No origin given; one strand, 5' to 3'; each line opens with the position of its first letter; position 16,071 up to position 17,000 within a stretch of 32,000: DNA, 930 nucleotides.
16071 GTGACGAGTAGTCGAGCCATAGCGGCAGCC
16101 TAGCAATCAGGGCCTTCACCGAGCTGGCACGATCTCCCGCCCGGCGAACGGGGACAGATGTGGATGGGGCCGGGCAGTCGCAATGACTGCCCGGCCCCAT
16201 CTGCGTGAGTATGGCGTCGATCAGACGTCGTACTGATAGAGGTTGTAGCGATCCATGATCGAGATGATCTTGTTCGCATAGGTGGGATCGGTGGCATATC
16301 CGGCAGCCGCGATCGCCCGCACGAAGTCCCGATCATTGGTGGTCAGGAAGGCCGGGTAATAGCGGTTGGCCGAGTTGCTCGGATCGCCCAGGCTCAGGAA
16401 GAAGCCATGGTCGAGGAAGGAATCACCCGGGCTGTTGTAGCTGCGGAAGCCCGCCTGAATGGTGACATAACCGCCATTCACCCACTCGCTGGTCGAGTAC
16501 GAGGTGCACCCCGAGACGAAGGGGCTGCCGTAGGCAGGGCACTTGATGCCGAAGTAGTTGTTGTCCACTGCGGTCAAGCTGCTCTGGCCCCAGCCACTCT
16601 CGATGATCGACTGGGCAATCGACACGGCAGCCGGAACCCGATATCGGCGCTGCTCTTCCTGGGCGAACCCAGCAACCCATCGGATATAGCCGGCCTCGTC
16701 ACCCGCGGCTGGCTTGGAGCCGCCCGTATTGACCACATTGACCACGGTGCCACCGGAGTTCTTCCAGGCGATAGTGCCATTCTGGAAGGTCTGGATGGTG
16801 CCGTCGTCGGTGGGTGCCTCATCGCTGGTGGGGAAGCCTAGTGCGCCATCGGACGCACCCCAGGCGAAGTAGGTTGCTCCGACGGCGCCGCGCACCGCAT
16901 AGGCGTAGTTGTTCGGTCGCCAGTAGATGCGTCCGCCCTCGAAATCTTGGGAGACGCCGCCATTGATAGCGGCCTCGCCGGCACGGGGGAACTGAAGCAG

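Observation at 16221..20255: Giant secreted murein hydrolase with about 18 LGFP repeats, back-to-back with the galactofuranan genes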

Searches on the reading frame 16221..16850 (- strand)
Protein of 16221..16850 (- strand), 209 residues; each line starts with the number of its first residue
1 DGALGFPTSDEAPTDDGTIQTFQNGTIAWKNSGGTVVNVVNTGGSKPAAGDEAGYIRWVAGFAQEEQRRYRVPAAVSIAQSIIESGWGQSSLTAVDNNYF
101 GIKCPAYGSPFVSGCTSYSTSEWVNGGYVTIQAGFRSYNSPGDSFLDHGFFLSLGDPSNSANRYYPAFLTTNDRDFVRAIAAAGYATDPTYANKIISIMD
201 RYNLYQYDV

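Call 14: find_related_loci(query=window:16221-16850:-, collection=genome_contigs, flank=10000)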
Query window:16221-16850:- (209 aa) in genome_contigs; peptide patterns used: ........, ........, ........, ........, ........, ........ (x = any residue, [..] = any of these).
108 stretches matched a pattern; 8 encode a relative of the query (tblastn E <= 1e-3); 8 distinct loci.
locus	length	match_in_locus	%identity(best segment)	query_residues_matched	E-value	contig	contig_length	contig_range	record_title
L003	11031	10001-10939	75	1-209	1e-106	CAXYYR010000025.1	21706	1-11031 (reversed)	MAG: uncultured Propionibacterium sp. isolate ERR13598989_concoct_49 genome assembly, contig: ERZ24875797.315, whole gen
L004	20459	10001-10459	33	66-204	5e-19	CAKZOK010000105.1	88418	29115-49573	MAG TPA_asm: uncultured Cytophagales bacterium isolate ERR2094166_bin.133_CONCOCT_v1.1_MAG genome assembly, contig: ERZ6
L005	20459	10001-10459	33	66-204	8e-18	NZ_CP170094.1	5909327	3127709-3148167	Bernardetia sp. OM2101 chromosome, complete genome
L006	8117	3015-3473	33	66-204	4e-17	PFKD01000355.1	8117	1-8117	MAG: Flexibacter sp. CG_4_10_14_3_um_filter_32_15 CG_4_10_14_3_um_filter_scaffold_17941_c, whole genome shotgun sequence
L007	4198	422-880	30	66-204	4e-15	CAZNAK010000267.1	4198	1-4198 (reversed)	MAG TPA_asm: uncultured Cytophagales bacterium isolate SRP141376_co3_78 genome assembly, contig: NODE_52771_length_4198_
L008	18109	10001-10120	65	2-34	9e-8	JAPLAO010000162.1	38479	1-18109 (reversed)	MAG: Mycobacterium sp. isolate LacPavin_0818_WC45_MAG_66_12 LacPavin_0818_WC45_scaffold_233730, whole genome shotgun seq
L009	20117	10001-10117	54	2-33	1e-4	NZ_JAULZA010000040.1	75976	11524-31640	MAG: Mycolicibacterium sp. isolate P_MYCO4 NODE_318_length_75976_cov_3.333439, whole genome shotgun sequence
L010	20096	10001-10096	56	2-29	1e-4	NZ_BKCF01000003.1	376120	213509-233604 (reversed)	Patiriisocius marinistellae strain KK4 sequence03, whole genome shotgun sequence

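Call 53: search_solved_structures(query=window:16224-16739:-, max_evalue=0.001, show_alignments=3)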
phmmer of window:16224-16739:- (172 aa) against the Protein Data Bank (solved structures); distinct sequences matched with E-value up to 0.001: 13.
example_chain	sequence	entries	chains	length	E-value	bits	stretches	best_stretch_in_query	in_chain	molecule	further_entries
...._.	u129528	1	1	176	1.7e-15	60.6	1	18-171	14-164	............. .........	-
3fi7_A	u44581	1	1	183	4.8e-14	55.9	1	18-171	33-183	Lmo1076 protein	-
5t1q_A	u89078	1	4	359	1.1e-12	51.5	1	18-171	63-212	N-acetylmuramoyl-L-alanine amidase domain-containing protein SAOUHSC_02979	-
3vwo_A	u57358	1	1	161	5.8e-12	49.1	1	31-164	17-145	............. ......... FlgJ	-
2zyc_A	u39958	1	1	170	6.8e-12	48.9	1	31-164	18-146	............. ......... FlgJ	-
5dn5_A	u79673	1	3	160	1.6e-11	47.7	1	32-164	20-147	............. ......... FlgJ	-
5dn4_A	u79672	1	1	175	2e-11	47.4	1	32-164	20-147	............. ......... FlgJ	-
3k3t_A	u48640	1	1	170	4.9e-11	46.1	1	31-164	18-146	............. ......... FlgJ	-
4qdn_A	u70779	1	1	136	1.1e-06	31.9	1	34-162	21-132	Flagellar protein FlgJ [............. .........]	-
7pj3_AAA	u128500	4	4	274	1.2e-05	28.6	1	27-90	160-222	Putative endo-beta-N-acetylglucosaminidase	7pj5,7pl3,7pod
4q2w_A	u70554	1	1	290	1.2e-05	28.6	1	27-90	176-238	Putative endo-beta-N-acetylglucosaminidase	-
7pj4_AAA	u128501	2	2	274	3.1e-05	27.2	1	27-90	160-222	Putative endo-beta-N-acetylglucosaminidase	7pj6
8yxk_A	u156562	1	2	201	0.00054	23.2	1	31-101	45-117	Phage cell wall hydrolase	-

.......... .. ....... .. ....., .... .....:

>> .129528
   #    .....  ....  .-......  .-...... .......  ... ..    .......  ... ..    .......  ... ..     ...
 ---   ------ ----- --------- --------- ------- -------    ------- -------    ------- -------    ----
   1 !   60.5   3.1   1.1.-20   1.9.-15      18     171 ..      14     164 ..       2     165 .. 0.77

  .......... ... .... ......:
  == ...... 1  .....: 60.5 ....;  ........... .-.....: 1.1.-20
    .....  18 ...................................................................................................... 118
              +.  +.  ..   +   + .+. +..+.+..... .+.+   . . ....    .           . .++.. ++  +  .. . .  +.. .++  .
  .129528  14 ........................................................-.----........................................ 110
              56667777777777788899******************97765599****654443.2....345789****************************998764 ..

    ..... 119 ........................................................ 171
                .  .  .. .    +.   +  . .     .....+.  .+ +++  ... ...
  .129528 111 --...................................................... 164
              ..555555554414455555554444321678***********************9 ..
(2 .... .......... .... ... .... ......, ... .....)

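Call 81: find_homologous_proteins(query=window:16224-16739:-, max_evalue=1e-15)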
Query window:16224-16739:- (172 aa): 228 proteins with E <= 1e-15 among 343 candidates; the best 120 are listed.
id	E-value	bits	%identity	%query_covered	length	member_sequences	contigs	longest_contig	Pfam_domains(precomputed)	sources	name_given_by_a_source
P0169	1.6e-105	368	94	100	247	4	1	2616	PF08310.18,PF01832.26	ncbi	ncbi:glucosaminidase domain-containing protein, partial [Propionibacterium freudenreichii]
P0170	1.9e-102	358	93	100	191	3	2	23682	PF01832.26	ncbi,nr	ncbi:hypothetical protein EFN19_00475 [Propionibacterium freudenreichii]|nr:hypothetical protein [Pr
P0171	3.5e-88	312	80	99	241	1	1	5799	PF08310.18,PF01832.26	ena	-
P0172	8.0e-39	151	51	91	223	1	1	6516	PF01832.26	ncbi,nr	ncbi:MAG: glucosaminidase domain-containing protein, partial [Propionibacteriaceae bacterium]|nr:glu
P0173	6.4e-38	148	47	99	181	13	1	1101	PF01832.26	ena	-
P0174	2.0e-37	147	50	92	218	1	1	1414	PF01832.26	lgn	-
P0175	1.1e-35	141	52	85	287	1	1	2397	PF01832.26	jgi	jgi:flagellar protein FlgJ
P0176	2.9e-35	140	50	92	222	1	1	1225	PF01832.26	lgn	-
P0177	3.7e-35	139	52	83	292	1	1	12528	PF01832.26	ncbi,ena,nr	ncbi:MAG TPA: sporangiospore maturation cell wall hydrolase GsmA [Rugosimonospora sp.]|nr:sporangios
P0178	4.6e-35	139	50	90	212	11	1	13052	PF01832.26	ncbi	-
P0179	9.1e-35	138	51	92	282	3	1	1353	PF01832.26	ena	-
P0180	1.4e-34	137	45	99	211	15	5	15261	PF01832.26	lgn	-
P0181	2.2e-34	137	48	97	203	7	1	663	PF01832.26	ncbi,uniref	ncbi:sporangiospore maturation cell wall hydrolase GsmA, partial [Planosporangium flavigriseum]|unir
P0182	2.7e-34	137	48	90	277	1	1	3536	PF01832.26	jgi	jgi:hypothetical protein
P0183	3.0e-34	136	48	96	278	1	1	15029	PF01832.26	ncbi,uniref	ncbi:MAG TPA: glucosaminidase domain-containing protein, partial [Stackebrandtia sp.]|uniref:glucosa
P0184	4.0e-34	136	50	80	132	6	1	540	PF01832.26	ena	-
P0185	4.4e-34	136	50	93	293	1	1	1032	PF01832.26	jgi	jgi:flagellar protein FlgJ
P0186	6.5e-34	135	51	83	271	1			PF01832.26,PF08239.18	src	-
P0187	1.6e-33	134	49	90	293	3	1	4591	PF08310.18,PF01832.26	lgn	-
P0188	1.9e-33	134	48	92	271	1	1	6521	PF01832.26,PF08239.18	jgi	jgi:flagellar protein FlgJ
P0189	5.1e-33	132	49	96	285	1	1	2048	PF01476.27,PF01832.26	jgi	jgi:LysM repeat protein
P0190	6.8e-33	132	50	85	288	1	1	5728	PF01832.26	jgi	jgi:hypothetical protein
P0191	1.1e-32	131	50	85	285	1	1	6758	PF01832.26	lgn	-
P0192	1.2e-32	131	46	97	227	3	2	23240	PF01832.26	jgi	jgi:flagellum-specific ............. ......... FlgJ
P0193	1.4e-32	131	45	99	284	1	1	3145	PF01832.26,PF08239.18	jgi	jgi:flagellum-specific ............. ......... FlgJ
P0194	1.5e-32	131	46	96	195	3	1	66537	PF01832.26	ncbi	ncbi:MAG: glucosaminidase domain-containing protein [Cumulibacter sp.]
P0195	1.6e-32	131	49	94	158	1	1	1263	PF01832.26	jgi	jgi:flagellar protein FlgJ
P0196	1.8e-32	131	45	95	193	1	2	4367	PF01832.26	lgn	-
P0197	2.4e-32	130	46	95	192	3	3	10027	PF01832.26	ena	-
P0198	2.7e-32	130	48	97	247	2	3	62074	PF01832.26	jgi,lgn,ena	-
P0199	3.6e-32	130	49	90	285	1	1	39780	PF01832.26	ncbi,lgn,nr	ncbi:MAG TPA: sporangiospore maturation cell wall hydrolase GsmA [Actinoplanes sp.]|nr:sporangiospor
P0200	3.6e-32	130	47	90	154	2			PF01832.26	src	-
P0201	3.9e-32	130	47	93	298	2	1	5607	PF01832.26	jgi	jgi:flagellar protein FlgJ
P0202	4.8e-32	129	46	95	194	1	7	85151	PF01832.26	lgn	-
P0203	5.0e-32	129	51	80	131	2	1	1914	PF01832.26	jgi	jgi:flagellum-specific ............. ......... FlgJ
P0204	6.1e-32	129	48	90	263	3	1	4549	PF01832.26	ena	-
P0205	6.8e-32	129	51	82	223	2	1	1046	PF01476.27,PF01832.26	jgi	jgi:flagellum-specific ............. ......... FlgJ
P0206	7.6e-32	129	49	91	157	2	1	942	PF01832.26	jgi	jgi:flagellar protein FlgJ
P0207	1.0e-31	128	49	85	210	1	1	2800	PF01832.26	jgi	jgi:flagellum-specific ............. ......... FlgJ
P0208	1.3e-31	128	51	85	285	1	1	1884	PF01832.26,PF08239.18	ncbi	-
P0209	1.6e-31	128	51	85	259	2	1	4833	PF01832.26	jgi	jgi:flagellar protein FlgJ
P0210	2.1e-31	127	48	93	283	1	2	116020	PF01832.26,PF08239.18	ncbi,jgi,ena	-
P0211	4.3e-31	126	46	95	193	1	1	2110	PF01832.26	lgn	-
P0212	5.5e-31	126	50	85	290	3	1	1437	PF01832.26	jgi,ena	-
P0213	5.7e-31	126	47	91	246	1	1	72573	PF01832.26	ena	-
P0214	6.2e-31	126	51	85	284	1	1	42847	PF01832.26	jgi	jgi:flagellar protein FlgJ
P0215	6.8e-31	125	49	91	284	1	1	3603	PF01832.26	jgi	jgi:flagellar protein FlgJ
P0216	7.2e-31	125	50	83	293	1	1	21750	PF01832.26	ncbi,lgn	-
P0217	8.8e-31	125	48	85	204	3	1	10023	PF01832.26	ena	-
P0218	9.0e-31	125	46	95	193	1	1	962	PF01832.26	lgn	-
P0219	9.2e-31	125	53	85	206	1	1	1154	PF01832.26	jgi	jgi:flagellum-specific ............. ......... FlgJ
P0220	1.2e-30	125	46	95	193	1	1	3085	PF01832.26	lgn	-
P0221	1.3e-30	125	52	85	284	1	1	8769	PF01832.26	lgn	-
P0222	1.5e-30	124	45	95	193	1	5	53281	PF01832.26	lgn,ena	-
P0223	1.5e-30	124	48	90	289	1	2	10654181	PF01832.26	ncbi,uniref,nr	ncbi:sporangiospore maturation cell wall hydrolase GsmA [Actinoplanes derwentensis]|uniref:Flagellum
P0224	2.1e-30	124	51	80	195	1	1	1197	PF01832.26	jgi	jgi:flagellum-specific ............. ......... FlgJ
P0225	3.4e-30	123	44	99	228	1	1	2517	PF01832.26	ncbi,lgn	-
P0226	3.4e-30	123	47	97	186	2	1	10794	PF01832.26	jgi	jgi:flagellar protein FlgJ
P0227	3.4e-30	123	46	94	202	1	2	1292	PF01832.26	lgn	-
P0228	3.5e-30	123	51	85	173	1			PF01832.26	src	-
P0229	4.5e-30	123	45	88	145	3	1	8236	PF01832.26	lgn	-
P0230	4.5e-30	123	47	85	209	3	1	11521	PF01832.26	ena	-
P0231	5.2e-30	123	50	85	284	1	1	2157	PF01832.26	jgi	jgi:flagellum-specific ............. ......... FlgJ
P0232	6.2e-30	122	47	91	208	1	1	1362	PF01832.26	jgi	-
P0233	1.1e-29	122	46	91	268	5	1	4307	PF01832.26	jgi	-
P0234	1.4e-29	121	46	90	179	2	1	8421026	PF01832.26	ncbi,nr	ncbi:sporangiospore maturation cell wall hydrolase GsmA [Couchioplanes caeruleus]|nr:sporangiospore 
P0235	1.6e-29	121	46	93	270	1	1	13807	PF01832.26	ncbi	ncbi:MAG: glucosaminidase domain-containing protein [Chloroflexota bacterium]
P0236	2.3e-29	120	46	93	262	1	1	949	PF01832.26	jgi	jgi:hypothetical protein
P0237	3.0e-29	120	46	91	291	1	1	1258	PF01832.26,PF08239.18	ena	-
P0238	3.2e-29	120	46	90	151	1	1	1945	PF01832.26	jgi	jgi:flagellar protein FlgJ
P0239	8.6e-29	119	45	97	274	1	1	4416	PF01832.26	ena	-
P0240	1.5e-28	118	44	81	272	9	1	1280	PF01832.26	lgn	-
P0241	1.9e-28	118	43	96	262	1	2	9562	PF01832.26,PF08239.18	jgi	jgi:mannosyl-glycoprotein endo-beta-N-acetylglucosaminidase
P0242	3.7e-28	117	42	90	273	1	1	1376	PF01832.26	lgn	-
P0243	7.2e-28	116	43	90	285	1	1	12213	PF01832.26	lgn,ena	-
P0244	2.3e-27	114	44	93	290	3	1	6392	PF01832.26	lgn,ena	-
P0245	3.0e-27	114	42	96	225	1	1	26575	PF01832.26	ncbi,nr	ncbi:MAG: glycoside hydrolase family 73 protein [Chloroflexi bacterium]|nr:glycoside hydrolase famil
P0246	4.1e-27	113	45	99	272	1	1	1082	PF01832.26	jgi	jgi:hypothetical protein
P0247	5.0e-27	113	49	88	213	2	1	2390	PF01832.26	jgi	jgi:flagellar protein FlgJ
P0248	5.5e-27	113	43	90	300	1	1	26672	PF01832.26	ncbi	ncbi:MAG: glucosaminidase domain-containing protein [Chloroflexota bacterium]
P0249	6.3e-27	113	43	90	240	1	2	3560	PF01832.26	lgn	-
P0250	6.7e-27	112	45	91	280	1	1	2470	PF01832.26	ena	-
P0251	1.2e-26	112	44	91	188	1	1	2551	PF01832.26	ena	-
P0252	1.2e-26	112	44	90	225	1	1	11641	PF01832.26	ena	-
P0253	1.6e-26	111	44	95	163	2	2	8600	PF01832.26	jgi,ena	-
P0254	1.7e-26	111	48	87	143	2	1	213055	PF01832.26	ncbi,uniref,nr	ncbi:hypothetical protein CGZ93_14615 [Enemella dayhoffiae]|uniref:Mannosyl-glycoprotein endo-beta-N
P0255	1.8e-26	111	43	91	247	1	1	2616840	PF01832.26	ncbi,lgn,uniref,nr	ncbi:glycoside hydrolase family 73 protein [Paenibacillus wynnii]|uniref:Mannosyl-glycoprotein endo-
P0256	2.0e-26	111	44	91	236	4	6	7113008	PF01832.26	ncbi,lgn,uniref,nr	ncbi:MAG: glycoside hydrolase family 73 protein [Paenibacillus macerans]|uniref:glycoside hydrolase 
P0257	2.1e-26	111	43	90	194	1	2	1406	PF01832.26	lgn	-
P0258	2.1e-26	111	45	90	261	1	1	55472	PF01832.26,PF07833.17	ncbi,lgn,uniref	ncbi:glucosaminidase domain-containing protein [Paenibacillus azoreducens]|uniref:glucosaminidase do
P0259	2.1e-26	111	44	91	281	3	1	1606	PF01832.26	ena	-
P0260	2.8e-26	110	43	100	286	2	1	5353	PF01832.26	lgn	-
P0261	3.0e-26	110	43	90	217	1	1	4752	PF01832.26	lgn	-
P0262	4.7e-26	110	42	91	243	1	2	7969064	PF01832.26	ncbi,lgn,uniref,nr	ncbi:Exo-glucosaminidase LytG precursor [Paenibacillus konkukensis]|uniref:Exo-glucosaminidase LytG 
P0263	4.7e-26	110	43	90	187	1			PF01832.26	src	-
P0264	5.5e-26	109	46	80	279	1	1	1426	PF01832.26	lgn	-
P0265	7.6e-26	109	42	90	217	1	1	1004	PF01832.26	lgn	-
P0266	1.1e-25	109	46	80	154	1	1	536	PF01832.26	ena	-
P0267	1.2e-25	108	47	91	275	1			PF01832.26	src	-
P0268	1.3e-25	108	43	97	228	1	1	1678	PF01832.26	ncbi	-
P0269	2.3e-25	108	43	90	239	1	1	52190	PF01832.26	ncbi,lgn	ncbi:Exo-glucosaminidase LytG precursor [compost metagenome]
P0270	2.7e-25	107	42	90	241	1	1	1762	PF01832.26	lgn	-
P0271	2.7e-25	107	43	90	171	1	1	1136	PF01832.26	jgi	jgi:flagellum-specific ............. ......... FlgJ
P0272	2.8e-25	107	45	80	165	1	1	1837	PF01832.26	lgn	-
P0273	3.1e-25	107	42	90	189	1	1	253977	PF01832.26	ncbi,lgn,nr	ncbi:MAG: hypothetical protein GC149_15645 [Gammaproteobacteria bacterium]|nr:hypothetical protein [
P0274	3.6e-25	107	43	90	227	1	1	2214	PF01832.26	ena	-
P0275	3.7e-25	107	45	90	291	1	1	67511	PF01832.26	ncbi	ncbi:MAG: glucosaminidase domain-containing protein [Chloroflexota bacterium]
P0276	5.0e-25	106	41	90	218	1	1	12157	PF01832.26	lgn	-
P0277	1.1e-24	105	45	85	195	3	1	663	PF01832.26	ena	-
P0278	1.3e-24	105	40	92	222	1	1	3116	PF01832.26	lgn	-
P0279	1.6e-24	105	38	92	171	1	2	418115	PF01832.26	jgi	jgi:flagellum-specific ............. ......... FlgJ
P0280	2.0e-24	104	45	80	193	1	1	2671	PF01832.26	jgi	jgi:flagellum-specific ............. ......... FlgJ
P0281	2.7e-24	104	42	91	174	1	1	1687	PF01832.26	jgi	-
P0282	3.5e-24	104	43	80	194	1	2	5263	PF01832.26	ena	-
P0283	3.7e-24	104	42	92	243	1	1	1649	PF01832.26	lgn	-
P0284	6.3e-24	103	39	92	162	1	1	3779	PF01832.26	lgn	-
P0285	1.2e-23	102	41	94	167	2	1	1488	PF01832.26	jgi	jgi:flagellum-specific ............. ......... FlgJ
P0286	1.6e-23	101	42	80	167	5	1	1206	PF01832.26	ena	-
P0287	1.6e-23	101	41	90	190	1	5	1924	PF01832.26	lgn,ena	-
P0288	3.9e-23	100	41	90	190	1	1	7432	PF01832.26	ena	-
